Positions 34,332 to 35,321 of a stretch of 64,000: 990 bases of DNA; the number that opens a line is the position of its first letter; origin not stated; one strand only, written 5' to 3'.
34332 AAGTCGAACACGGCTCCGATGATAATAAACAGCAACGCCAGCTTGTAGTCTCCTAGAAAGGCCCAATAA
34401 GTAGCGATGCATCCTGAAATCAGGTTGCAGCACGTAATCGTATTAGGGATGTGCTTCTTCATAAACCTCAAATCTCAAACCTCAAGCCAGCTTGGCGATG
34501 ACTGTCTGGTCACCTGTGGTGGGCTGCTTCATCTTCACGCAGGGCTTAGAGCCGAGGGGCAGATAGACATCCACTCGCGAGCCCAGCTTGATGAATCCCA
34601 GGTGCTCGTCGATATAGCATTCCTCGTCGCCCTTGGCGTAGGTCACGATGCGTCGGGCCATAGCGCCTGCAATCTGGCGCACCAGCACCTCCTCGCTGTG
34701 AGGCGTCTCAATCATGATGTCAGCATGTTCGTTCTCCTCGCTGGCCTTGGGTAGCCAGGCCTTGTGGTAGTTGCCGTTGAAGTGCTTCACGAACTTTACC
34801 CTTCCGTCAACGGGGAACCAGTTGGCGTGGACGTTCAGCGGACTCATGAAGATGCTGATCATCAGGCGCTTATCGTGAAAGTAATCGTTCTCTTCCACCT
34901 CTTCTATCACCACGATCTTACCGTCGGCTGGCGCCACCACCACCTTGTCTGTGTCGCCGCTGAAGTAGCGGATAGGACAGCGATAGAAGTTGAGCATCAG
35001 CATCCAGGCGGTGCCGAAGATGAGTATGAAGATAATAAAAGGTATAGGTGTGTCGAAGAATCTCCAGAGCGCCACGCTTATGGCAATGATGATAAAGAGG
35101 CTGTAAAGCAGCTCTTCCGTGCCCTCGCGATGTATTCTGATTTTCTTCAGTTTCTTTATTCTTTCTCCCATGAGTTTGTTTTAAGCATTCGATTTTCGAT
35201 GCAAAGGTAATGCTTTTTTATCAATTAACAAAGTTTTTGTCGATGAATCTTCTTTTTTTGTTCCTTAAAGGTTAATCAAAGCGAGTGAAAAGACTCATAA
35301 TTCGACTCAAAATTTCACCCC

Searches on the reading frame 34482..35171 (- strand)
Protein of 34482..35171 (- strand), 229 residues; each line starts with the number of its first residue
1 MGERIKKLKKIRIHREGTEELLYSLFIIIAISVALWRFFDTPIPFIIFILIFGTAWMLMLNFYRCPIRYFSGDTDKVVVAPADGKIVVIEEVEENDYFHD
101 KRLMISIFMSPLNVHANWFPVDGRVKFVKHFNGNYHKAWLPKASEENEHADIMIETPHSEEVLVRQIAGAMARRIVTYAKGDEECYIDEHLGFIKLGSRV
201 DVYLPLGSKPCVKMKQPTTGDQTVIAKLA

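Call 67: search_protein_families(library=pfam, proteins=[window:34482-35171:-], max_evalue=0.00001)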
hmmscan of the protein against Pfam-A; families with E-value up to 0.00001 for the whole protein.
window:34482-35171:- (229 aa): 1 family
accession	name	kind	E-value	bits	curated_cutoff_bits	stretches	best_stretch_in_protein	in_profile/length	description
PF02666.20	PS_Dcarbxylase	-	3.4e-36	125.2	22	1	59-225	5-197/198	Phosphatidylserine decarboxylase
